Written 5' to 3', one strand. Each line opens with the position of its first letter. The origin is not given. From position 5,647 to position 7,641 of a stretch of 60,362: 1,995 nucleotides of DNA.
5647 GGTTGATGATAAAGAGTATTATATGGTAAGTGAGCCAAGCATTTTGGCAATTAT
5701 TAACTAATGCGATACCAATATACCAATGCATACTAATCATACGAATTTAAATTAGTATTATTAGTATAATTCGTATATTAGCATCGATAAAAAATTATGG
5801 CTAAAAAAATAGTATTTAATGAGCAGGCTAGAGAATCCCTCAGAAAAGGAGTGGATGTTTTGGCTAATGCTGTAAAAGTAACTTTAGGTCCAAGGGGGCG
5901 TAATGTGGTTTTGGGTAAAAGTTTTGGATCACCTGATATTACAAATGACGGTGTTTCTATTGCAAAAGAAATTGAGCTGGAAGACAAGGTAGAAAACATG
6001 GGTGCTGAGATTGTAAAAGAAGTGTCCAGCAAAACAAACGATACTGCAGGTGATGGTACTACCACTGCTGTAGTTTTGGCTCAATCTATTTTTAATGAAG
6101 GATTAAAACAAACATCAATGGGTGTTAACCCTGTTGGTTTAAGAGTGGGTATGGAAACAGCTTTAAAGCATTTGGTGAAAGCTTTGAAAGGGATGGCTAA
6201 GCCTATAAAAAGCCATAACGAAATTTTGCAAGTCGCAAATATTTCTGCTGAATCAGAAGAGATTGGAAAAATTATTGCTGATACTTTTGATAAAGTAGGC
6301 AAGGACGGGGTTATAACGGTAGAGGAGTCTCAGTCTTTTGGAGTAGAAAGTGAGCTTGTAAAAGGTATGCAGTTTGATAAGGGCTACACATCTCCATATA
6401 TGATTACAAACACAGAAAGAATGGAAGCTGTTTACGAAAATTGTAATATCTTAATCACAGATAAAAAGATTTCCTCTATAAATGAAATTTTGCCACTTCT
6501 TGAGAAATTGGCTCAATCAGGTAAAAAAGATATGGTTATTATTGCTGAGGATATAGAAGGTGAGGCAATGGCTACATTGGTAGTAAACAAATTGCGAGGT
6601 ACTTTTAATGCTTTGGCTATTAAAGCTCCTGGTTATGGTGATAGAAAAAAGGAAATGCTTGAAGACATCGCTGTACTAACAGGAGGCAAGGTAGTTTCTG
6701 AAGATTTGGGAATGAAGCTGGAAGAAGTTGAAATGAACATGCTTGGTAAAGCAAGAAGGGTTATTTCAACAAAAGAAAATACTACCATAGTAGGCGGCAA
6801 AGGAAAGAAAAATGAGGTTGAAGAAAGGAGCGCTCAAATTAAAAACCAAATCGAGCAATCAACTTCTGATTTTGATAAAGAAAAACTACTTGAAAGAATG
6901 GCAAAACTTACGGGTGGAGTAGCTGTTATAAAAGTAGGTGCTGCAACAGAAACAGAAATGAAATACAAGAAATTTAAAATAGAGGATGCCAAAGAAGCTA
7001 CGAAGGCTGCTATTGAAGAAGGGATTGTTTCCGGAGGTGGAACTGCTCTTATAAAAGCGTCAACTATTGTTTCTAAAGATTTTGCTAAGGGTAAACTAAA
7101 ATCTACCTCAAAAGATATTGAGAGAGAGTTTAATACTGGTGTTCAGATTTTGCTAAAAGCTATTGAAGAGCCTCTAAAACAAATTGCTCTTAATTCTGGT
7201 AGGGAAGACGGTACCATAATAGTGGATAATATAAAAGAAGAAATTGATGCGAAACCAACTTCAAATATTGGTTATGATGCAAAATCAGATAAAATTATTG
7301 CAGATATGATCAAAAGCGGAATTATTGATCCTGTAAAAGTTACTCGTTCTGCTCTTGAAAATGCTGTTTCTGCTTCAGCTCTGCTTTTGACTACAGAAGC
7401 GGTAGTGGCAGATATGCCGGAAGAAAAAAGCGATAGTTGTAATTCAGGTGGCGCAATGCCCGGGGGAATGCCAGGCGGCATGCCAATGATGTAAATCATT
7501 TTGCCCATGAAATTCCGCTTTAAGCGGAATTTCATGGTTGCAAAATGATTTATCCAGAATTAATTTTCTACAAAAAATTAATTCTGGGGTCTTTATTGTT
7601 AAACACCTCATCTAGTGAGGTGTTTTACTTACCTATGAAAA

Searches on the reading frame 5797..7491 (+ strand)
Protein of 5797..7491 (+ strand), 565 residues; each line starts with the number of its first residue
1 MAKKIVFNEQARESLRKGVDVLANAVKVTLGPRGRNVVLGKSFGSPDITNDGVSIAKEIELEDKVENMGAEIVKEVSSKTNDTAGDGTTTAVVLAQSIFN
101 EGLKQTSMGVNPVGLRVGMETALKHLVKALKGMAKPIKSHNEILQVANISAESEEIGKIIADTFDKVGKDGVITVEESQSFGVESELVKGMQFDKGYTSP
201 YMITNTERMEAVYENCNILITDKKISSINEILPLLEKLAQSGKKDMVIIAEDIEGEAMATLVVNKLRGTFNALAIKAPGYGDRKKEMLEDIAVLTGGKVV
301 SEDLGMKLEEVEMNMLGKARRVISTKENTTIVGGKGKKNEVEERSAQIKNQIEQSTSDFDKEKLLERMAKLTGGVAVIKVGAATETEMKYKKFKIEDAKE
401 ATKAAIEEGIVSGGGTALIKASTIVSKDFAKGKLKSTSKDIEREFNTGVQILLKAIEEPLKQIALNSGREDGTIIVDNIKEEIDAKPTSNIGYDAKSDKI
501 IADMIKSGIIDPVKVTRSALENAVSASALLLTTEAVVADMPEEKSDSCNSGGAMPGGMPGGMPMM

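Call 59: search_protein_families(library=pfam, proteins=[window:5797-7491:+], max_evalue=0.001)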
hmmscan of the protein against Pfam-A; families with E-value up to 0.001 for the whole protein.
window:5797-7491:+ (565 aa): 1 family
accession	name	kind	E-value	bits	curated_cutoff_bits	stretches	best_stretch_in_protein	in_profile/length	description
PF00118.29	Cpn60_TCP1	-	1.1e-69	235.9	34.3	1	22-539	1-488/490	TCP-1/cpn60 chaperonin family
